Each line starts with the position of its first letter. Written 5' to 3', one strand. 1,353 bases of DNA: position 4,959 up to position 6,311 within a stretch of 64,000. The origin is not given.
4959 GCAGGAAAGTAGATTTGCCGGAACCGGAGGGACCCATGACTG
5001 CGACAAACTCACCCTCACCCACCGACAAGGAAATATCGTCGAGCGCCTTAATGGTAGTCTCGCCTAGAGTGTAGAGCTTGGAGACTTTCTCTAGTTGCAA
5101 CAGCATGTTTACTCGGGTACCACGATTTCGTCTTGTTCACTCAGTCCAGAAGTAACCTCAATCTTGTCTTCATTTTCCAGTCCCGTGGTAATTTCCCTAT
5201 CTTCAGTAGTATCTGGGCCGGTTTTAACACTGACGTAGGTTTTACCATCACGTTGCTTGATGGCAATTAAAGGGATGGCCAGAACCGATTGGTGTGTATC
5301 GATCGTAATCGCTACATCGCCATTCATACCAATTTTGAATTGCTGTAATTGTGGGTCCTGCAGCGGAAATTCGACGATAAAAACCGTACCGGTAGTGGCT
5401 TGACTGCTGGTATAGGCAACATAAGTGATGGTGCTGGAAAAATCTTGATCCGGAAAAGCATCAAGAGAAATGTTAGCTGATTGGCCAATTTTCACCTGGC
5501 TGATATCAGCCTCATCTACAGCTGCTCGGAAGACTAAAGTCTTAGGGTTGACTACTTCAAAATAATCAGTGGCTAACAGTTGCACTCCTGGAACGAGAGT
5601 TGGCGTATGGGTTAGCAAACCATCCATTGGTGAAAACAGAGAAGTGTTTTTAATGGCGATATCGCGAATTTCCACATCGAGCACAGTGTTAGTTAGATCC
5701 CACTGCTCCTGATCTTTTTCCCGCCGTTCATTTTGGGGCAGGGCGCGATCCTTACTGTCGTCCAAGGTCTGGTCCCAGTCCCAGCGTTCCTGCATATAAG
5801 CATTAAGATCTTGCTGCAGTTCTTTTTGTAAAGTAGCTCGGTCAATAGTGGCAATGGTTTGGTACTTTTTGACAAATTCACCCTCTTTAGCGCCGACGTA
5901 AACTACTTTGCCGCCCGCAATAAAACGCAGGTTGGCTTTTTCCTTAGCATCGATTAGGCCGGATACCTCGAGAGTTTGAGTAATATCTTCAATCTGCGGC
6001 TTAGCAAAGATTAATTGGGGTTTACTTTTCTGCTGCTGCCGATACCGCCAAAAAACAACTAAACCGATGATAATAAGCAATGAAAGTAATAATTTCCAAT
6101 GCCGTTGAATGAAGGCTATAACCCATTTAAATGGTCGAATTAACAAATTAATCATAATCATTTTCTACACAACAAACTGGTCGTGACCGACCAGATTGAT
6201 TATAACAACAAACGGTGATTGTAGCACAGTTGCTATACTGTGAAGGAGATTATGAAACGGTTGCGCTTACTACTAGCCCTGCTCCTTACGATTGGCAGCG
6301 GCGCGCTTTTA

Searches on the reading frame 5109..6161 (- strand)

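Call 55: search_protein_families(library=pfam, proteins=[window:5109-6161:-], max_evalue=0.0001)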
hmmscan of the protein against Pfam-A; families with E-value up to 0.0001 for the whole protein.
window:5109-6161:- (350 aa): 3 families
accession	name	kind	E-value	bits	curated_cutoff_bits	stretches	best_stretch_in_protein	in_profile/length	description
PF16576.10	HlyD_D23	-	2.7e-12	46.9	30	1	60-257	2-193/214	Barrel-sandwich domain of CusB or HlyD membrane-fusion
PF13437.12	HlyD_3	-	4.6e-09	37.4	22.2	1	199-273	26-101/106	HlyD family secretion protein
PF00529.27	CusB_dom_1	-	4.5e-08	33.7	26.5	0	41-285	12-87/89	Cation efflux system protein CusB domain 1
